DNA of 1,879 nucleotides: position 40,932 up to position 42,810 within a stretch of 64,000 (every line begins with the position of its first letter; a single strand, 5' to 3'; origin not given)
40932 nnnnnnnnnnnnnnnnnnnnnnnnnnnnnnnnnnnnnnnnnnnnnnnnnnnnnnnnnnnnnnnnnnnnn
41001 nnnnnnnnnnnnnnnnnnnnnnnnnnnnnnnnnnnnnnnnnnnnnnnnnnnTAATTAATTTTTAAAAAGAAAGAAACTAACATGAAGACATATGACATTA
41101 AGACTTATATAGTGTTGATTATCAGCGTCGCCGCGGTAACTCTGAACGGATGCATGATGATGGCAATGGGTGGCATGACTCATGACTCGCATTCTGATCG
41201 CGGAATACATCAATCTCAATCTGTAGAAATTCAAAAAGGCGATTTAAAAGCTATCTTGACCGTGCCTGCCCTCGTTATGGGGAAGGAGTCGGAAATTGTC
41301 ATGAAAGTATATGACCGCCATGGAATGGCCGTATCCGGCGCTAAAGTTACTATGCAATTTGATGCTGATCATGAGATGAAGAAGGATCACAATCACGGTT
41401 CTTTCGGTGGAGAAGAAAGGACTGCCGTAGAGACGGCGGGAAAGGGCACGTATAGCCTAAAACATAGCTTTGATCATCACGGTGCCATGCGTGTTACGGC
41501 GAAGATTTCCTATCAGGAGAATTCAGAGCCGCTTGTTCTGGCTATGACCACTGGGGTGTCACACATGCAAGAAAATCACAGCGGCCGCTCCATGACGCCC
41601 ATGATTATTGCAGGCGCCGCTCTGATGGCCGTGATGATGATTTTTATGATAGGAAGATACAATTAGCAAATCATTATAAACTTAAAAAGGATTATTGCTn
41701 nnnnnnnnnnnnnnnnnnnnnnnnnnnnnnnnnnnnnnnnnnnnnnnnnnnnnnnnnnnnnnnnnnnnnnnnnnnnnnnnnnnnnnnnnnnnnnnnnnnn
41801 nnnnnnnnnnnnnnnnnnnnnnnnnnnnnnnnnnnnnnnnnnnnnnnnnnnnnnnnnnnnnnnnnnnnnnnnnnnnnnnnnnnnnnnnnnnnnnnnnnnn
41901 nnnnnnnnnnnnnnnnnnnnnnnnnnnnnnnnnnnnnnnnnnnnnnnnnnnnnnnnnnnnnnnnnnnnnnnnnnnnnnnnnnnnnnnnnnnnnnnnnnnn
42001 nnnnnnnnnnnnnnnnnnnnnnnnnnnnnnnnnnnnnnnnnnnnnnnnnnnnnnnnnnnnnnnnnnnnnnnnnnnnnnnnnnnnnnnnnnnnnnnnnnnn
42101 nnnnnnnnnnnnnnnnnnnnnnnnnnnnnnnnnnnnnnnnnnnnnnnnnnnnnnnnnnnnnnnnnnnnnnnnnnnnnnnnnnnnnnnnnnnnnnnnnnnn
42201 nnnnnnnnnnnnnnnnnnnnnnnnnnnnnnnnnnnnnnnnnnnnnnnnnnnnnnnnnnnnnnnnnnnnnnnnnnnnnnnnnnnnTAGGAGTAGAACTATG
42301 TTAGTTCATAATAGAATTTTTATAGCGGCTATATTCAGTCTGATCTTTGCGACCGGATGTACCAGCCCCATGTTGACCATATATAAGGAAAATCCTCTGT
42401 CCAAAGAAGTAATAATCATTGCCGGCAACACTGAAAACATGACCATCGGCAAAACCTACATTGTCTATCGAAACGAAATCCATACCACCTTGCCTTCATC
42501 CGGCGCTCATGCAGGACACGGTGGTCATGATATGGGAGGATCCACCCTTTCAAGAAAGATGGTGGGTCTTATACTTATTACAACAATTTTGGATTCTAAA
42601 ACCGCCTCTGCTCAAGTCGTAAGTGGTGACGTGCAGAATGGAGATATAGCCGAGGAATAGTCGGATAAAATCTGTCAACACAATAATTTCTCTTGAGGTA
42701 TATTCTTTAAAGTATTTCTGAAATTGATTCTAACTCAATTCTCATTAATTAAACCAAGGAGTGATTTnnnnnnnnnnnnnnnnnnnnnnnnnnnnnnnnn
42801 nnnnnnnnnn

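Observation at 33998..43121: Cu/Ag-type RND efflux operon extended by a string of unusual periplasmic metal-handling proteins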

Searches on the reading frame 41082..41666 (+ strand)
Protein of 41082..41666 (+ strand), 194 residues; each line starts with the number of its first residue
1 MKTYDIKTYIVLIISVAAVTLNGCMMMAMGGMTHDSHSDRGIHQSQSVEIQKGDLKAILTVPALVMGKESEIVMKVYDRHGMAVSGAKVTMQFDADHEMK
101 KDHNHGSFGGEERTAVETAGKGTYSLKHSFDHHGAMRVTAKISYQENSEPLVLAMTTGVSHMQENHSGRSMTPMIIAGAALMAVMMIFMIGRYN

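Call 3: search_protein_families(library=pfam, proteins=[window:41082-41666:+], max_evalue=0.1)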
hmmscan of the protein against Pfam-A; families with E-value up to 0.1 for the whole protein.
window:41082-41666:+ (194 aa): 2 families
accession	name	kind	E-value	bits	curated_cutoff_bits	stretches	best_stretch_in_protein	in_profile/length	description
PF13115.11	YtkA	-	0.00049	21.1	25.9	1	53-139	5-83/85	YtkA-like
PF02369.22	Big_1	-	0.049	14.2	34.9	0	70-142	19-80/93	Bacterial Ig-like domain (group 1)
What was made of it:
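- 41082..41666 (+): Lipoprotein with a Met/His-rich tether, a beta-sandwich domain of the CrdA/FetP/PmoD type (weakly YtkA-like) and a C-terminal TM helix. PF13115 21.1 bits, below cutoff (call 3).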

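Call 5: search_protein_families(library=ncbifam, proteins=[window:41082-41666:+], max_evalue=0.1)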
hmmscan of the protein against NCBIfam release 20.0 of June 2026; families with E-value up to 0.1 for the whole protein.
window:41082-41666:+ (194 aa): 0 families

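Call 15: search_solved_structures(query=window:41082-41663:+, max_evalue=10, show_alignments=2)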
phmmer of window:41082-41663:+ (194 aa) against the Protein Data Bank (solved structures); distinct sequences matched with E-value up to 10: 1.
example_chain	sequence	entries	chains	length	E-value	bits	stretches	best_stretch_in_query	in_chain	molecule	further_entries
6fwx_A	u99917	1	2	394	0.29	14.1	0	40-93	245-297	Titin,Titin,Titin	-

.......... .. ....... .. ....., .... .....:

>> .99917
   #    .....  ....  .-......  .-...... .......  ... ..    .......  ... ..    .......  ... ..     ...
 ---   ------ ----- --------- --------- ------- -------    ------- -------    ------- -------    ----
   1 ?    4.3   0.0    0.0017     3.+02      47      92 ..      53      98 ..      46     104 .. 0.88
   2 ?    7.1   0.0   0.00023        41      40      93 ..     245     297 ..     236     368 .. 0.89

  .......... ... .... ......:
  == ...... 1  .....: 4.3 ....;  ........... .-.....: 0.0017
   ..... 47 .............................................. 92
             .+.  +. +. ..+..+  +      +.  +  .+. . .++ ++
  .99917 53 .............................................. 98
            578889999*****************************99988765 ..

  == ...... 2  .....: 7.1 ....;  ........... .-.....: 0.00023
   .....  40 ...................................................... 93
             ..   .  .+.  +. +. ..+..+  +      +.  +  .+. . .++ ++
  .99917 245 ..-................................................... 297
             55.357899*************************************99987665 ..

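Call 29: find_homologous_proteins(query=window:41082-41663:+, max_evalue=0.001)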
Query window:41082-41663:+ (194 aa): 8 proteins with E <= 0.001 among 215 candidates.
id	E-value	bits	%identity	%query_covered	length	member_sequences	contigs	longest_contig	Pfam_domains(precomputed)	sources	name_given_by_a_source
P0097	4.6e-119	412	98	100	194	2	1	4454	-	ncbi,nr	ncbi:hypothetical protein JNM05_07575 [bacterium]|nr:hypothetical protein [bacterium]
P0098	4.4e-81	289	71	97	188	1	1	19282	-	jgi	jgi:hypothetical protein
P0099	1.4e-74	268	66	95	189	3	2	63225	-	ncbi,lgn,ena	-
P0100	2.1e-74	267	68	97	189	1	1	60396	-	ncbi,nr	ncbi:hypothetical protein JNM05_09370 [bacterium]|nr:hypothetical protein [bacterium]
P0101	1.1e-72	261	67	95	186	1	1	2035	PF13115.12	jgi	jgi:hypothetical protein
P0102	2.5e-70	254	65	84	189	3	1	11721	-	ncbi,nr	ncbi:hypothetical protein JNL27_10255 [bacterium]|nr:hypothetical protein [bacterium]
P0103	2.3e-66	241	62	97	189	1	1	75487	-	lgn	-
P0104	5.5e-58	214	60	86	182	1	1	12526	-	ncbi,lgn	-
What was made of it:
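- On YtkA/CtaK domain (PF13115): One orthologue (P0101) carries a precomputed PF13115 hit (call 29).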

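Call 30: find_encoding_contigs(protein=P0103, flank=10000, max_places=2)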
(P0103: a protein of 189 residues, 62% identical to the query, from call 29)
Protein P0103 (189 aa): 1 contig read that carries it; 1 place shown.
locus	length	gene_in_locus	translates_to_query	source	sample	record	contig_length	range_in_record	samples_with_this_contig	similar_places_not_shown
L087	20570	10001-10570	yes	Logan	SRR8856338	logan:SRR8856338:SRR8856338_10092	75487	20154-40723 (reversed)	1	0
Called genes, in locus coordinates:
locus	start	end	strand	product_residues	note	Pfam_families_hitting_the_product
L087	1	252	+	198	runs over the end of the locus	PF13353:Fer4_12, PF04055:Radical_SAM (weak)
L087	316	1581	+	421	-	PF01590:GAF, PF13185:GAF_2, PF13492:GAF_3, PF07228:SpoIIE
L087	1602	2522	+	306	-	-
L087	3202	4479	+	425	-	PF02321:OEP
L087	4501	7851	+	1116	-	PF00873:ACR_tran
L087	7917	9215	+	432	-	PF19335:HMBD, PF25919:BSH_CusB, PF25973:BSH_CzcB, PF25869:3HB_CusB (weak), PF25954:Beta-barrel_RND_2, PF25944:Beta-barrel_RND (weak), PF25967:RND-MFP_C (weak), PF25975:CzcB_C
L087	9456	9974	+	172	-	PF09990:DUF2231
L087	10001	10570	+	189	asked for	-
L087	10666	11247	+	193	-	PF13205:Big_5 (faint)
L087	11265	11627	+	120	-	-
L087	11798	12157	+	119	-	PF00403:HMA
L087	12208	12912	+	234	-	PF03306:AAL_decarboxy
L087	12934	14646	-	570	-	PF07494:Reg_prop (faint)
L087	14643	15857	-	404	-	PF01547:SBP_bac_1, PF13416:SBP_bac_8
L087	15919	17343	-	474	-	PF01425:Amidase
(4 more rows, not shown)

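Call 31: find_encoding_contigs(protein=P0099, flank=10000, max_places=2)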
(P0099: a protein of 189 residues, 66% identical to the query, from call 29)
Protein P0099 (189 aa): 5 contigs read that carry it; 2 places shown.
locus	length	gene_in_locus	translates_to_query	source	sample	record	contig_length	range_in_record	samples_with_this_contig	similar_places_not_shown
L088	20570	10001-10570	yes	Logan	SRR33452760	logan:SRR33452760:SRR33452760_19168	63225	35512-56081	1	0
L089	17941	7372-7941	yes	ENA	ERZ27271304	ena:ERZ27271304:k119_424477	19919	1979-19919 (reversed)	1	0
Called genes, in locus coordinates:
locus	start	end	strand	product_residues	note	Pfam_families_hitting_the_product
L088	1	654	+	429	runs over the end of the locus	PF02321:OEP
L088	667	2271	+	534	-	PF19335:HMBD, PF25919:BSH_CusB, PF25973:BSH_CzcB, PF25869:3HB_CusB (weak), PF25954:Beta-barrel_RND_2, PF25989:YknX_C (faint), PF25975:CzcB_C (weak), PF19335:HMBD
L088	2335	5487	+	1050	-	PF00873:ACR_tran, PF03176:MMPL (faint)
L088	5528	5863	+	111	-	-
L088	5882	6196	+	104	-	-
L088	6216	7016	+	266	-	PF03918:CcmH (weak)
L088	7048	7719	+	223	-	PF12773:DZR (faint), PF13240:Zn_Ribbon_1, PF10080:FtrD-like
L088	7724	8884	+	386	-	PF12704:MacB_PCD, PF02687:FtsX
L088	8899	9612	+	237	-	PF02463:SMC_N (faint), PF00005:ABC_tran, PF13304:AAA_21 (faint)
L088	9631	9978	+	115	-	-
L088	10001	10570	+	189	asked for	-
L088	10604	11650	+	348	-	PF00211:Guanylate_cyc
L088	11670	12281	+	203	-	-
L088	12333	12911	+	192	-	PF13205:Big_5 (weak)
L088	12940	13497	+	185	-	PF13205:Big_5 (faint)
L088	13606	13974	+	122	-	-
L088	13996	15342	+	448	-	PF02163:Peptidase_M50 (faint)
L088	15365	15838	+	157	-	-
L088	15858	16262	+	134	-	PF01209:Ubie_methyltran, PF13489:Methyltransf_23 (weak), PF13847:Methyltransf_31, PF08241:Methyltransf_11, PF08242:Methyltransf_12 (weak), PF13649:Methyltransf_25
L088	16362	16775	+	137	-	-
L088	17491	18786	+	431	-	PF02321:OEP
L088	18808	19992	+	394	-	PF25917:BSH_RND, PF25973:BSH_CzcB, PF25893:HH_CzcB (weak), PF25954:Beta-barrel_RND_2, PF25989:YknX_C, PF25975:CzcB_C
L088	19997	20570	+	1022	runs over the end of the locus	PF00873:ACR_tran, PF03176:MMPL (weak)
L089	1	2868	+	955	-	?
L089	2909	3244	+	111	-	-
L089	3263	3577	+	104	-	-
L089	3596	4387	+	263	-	PF03918:CcmH (weak)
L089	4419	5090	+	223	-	PF12773:DZR (faint), PF13240:Zn_Ribbon_1, PF10080:FtrD-like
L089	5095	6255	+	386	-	PF12704:MacB_PCD, PF02687:FtsX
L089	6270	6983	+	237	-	PF02463:SMC_N (faint), PF00005:ABC_tran, PF13304:AAA_21 (faint)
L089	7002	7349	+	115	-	-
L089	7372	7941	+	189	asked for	-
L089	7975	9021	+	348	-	PF00211:Guanylate_cyc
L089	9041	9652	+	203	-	-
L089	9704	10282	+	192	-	PF13205:Big_5 (weak)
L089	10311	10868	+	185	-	PF13205:Big_5 (faint)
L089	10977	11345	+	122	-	-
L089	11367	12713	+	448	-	PF02163:Peptidase_M50 (faint)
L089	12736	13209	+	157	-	-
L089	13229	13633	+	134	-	PF01209:Ubie_methyltran, PF13489:Methyltransf_23 (weak), PF13847:Methyltransf_31, PF08241:Methyltransf_11, PF08242:Methyltransf_12 (weak), PF13649:Methyltransf_25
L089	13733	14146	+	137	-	-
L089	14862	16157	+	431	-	PF02321:OEP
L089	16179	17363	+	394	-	PF25917:BSH_RND, PF25973:BSH_CzcB, PF25893:HH_CzcB (weak), PF25954:Beta-barrel_RND_2, PF25989:YknX_C, PF25975:CzcB_C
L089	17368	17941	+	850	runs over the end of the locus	?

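Call 32: find_encoding_contigs(protein=P0104, flank=10000, max_places=2)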
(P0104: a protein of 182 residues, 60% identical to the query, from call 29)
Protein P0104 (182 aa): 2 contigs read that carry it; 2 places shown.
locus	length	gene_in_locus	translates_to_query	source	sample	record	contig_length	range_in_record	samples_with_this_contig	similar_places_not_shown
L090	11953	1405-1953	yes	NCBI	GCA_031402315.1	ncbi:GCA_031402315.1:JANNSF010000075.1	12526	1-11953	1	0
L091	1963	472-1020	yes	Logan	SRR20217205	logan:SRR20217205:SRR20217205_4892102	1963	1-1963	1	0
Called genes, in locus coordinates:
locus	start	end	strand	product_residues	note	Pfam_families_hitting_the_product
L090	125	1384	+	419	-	PF19335:HMBD, PF25917:BSH_RND (weak), PF25919:BSH_CusB, PF25973:BSH_CzcB, PF25869:3HB_CusB (weak), PF25944:Beta-barrel_RND (weak), PF25954:Beta-barrel_RND_2, PF25975:CzcB_C, +2 more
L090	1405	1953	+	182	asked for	-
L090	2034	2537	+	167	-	PF11827:DUF3347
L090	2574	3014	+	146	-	PF14376:Haem_bd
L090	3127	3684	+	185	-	PF13205:Big_5 (faint)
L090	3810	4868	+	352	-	-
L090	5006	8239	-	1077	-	PF02811:PHP, PF07733:DNA_pol3_alpha, PF17657:DNA_pol3_finger, PF14579:HHH_6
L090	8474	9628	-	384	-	PF00817:IMS, PF11799:IMS_C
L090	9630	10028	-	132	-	-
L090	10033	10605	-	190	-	PF01726:LexA_DNA_bind, PF00717:Peptidase_S24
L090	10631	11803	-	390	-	PF17761:DUF1016_N, PF06250:YhcG_C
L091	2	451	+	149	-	?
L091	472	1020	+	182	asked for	-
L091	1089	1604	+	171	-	PF11827:DUF3347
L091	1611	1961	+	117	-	?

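Call 33: find_encoding_contigs(protein=P0102, flank=10000, max_places=2)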
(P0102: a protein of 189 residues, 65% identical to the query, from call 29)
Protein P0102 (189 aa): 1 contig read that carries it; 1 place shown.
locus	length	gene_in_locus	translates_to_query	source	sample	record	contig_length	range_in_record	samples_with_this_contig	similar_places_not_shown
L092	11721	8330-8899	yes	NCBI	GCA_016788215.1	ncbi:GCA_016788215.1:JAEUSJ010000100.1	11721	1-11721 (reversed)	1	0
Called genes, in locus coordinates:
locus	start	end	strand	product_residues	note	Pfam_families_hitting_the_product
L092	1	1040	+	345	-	PF25869:3HB_CusB, PF25954:Beta-barrel_RND_2, PF25989:YknX_C (faint), PF25975:CzcB_C, PF19335:HMBD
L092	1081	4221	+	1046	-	PF00873:ACR_tran, PF03176:MMPL (faint)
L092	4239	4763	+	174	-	PF09990:DUF2231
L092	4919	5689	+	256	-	PF03918:CcmH (faint)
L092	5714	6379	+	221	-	PF10080:FtrD-like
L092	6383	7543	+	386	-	PF12704:MacB_PCD, PF02687:FtsX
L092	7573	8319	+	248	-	PF00005:ABC_tran, PF13304:AAA_21 (faint), PF02463:SMC_N (weak)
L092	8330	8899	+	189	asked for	-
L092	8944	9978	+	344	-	PF00211:Guanylate_cyc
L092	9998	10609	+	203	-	-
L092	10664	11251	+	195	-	PF13205:Big_5 (weak)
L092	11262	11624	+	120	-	-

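Call 72: predict_structure(alignment_id=A7)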
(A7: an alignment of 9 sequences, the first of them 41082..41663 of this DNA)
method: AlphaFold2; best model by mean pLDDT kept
length: 194 residues; sequences in the alignment: 9
mean_pLDDT: 69.1   pTM: 0.54
mean pLDDT of the five models: 69.1, 68.0, 67.1, 62.0, 60.3
residues with pLDDT >= 90: 30; 70-90: 69; 50-70: 49; < 50: 46
segments of 3 or more residues with pLDDT < 50: 1-5, 23-42, 99-109, 164-170, 192-194
pLDDT, mean of each block of 10 residues (from residue 1): 51 58 46 42 68 86 86 91 89 69 44 87 90 83 77 83 54 56 61 47
secondary structure, 60 per line:
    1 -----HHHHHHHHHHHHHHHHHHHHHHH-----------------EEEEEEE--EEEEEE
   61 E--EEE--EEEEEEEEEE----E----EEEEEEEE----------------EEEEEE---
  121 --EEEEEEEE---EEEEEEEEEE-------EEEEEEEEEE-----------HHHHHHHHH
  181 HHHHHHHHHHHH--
elements in order: H6-28 E46-52 E55-61 E64-66 E69-78 E88-95 E112-117 E123-130 E134-143 E151-160 H172-192
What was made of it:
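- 41082..41666 (+): AF2 core pLDDT is about 85 (call 72).
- On CopC/CrdA-type periplasmic copper binders: The model core has pLDDT of about 85, with a mean of 69 (call 72).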

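Call 100: fold_search(model_id=the predicted structure, library=pdb)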
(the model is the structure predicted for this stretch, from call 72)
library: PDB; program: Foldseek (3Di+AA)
matches with E <= 10: 1733; with E <= 0.001: 9
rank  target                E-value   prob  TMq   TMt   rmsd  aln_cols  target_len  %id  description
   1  9ll2_A                5.9e-06  1.00  0.42  0.70   4.3       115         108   16  Crystal structure of the Helicobacter pylori copper resistance determinant CrdA in the apo form (released 2025-11-19)
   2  9ll4_A                6.7e-05  1.00  0.41  0.70   4.7       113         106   17  Crystal structure of the Helicobacter pylori copper resistance determinant CrdA in complex with silver ions in space g (released 2025-11-19)
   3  6rpt_A                3.0e-04  1.00  0.39  0.61   9.2       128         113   12  Structure of tick complement inhibitor CirpT1 complexed with macroglobubulin domain 4 of human complement C5 (released 2020-01-08)
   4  9xvv_C                4.4e-04  1.00  0.35  0.11   6.7       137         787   12  Maltoheptaose-bound Arabidopsis ISA2-ISA1-ISA1 heterotrimer (released 2026-04-08)
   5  6rpt_C                6.1e-04  1.00  0.45  0.73   3.6       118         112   16  Structure of tick complement inhibitor CirpT1 complexed with macroglobubulin domain 4 of human complement C5 (released 2020-01-08)
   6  3nrp_B                6.1e-04  1.00  0.43  0.54   6.0       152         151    7  Crystal structure of 'as isolated' uropathogenic E. coli strain F11 FetP recombinantly expressed in the periplasm of E (released 2011-05-18)
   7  6s5w_A                6.1e-04  1.00  0.29  0.47  10.6       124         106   10  Structure of Rib domain 'Rib Long' from Lactobacillus acidophilus (released 2019-12-11)
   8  5i0y_A                6.4e-04  1.00  0.42  0.52   6.5       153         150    8  COPPER-BOUND E46Q VARIANT OF UROPATHOGENIC ESCHERICHIA COLI STRAIN F11 FETP (released 2017-02-08)
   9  6s5w_B                8.9e-04  1.00  0.29  0.47  10.7       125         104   12  Structure of Rib domain 'Rib Long' from Lactobacillus acidophilus (released 2019-12-11)
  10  3lzo_A                1.2e-03  1.00  0.44  0.53   5.9       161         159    7  Crystal Structure Analysis of the copper-reconstituted P19 protein from Campylobacter jejuni at 1.65 A at pH 10.0 (released 2010-07-21)
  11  8aif_C                1.3e-03  1.00  0.34  0.51   8.6       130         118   12  TapA acts as specific chaperone in TasA non-amyloid filament formation (released 2023-04-12)
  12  5i0x_A                1.6e-03  1.00  0.42  0.52   6.1       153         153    8  COPPER-BOUND M90I VARIANT OF UROPATHOGENIC ESCHERICHIA COLI STRAIN F11 FETP (released 2017-02-08)
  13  6cpd_B                1.6e-03  1.00  0.40  0.56   5.1       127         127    9  Crystal structure of PmoD soluble domain from Methylocystis sp. ATCC 49242 (Rockwell) (released 2018-10-31)
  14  6hqc                  1.6e-03  1.00  0.35  0.53   8.3       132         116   11  Structural investigation of the TasA anchoring protein TapA from Bacillus subtilis (released 2019-10-09)
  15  5i0y_B                1.8e-03  1.00  0.43  0.51   6.3       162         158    9  COPPER-BOUND E46Q VARIANT OF UROPATHOGENIC ESCHERICHIA COLI STRAIN F11 FETP (released 2017-02-08)
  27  3lzl_B                3.2e-03  1.00  0.39  0.46   6.6       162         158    9  Crystal Structure Analysis of the as-solated P19 protein from Campylobacter jejuni at 1.45 A at pH 9.0 (released 2010-07-21)
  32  7r4u_A                3.8e-03  1.00  0.40  0.49   5.7       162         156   10  Apoform of FtrA/P19 from Rubrivivax gelatinosus (released 2022-05-18)
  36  7r3p_A                4.5e-03  1.00  0.44  0.53   5.1       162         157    9  Apoform of the periplasmic FtrA/P19 protein from Rubrivivax gelatinosus (His-tag) (released 2022-05-18)
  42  7r4v_B                5.0e-03  1.00  0.43  0.53   5.1       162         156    9  Strep-tag FtrA-P19 from Rubrivivax gelatinosus in complex with an endogenous CU1 (released 2022-05-18)
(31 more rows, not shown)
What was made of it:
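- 41082..41666 (+): Foldseek top hits are CrdA apo and Ag-bound, E 6e-6, followed by FetP/P19 and PmoD (call 100).
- On CopC/CrdA-type periplasmic copper binders: Foldseek E 5.9e-6, TM 0.70 normalised to the target (call 100).
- FetP/P19 and PmoD appear among the fold matches (call 100).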

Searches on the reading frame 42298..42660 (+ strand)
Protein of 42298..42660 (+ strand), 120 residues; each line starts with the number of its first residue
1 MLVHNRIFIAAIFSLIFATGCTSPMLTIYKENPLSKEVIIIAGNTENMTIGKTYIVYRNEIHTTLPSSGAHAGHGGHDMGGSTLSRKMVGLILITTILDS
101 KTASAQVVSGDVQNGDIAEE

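Call 3: search_protein_families(library=pfam, proteins=[window:42298-42660:+], max_evalue=0.1)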
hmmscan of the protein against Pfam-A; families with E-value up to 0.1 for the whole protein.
window:42298-42660:+ (120 aa): 1 family
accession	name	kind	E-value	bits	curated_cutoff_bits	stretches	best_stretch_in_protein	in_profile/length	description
PF17999.7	PulA_N1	-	0.069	14.4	27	0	20-61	32-73/85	Pullulanase N1-terminal domain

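Call 5: search_protein_families(library=ncbifam, proteins=[window:42298-42660:+], max_evalue=0.1)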
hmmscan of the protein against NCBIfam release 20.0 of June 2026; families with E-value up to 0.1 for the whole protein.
window:42298-42660:+ (120 aa): 0 families

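Call 93: search_solved_structures(query=A9, max_evalue=10)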
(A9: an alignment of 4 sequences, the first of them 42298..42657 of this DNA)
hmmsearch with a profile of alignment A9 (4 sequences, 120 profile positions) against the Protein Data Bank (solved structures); distinct sequences matched with E-value up to 10: 0.
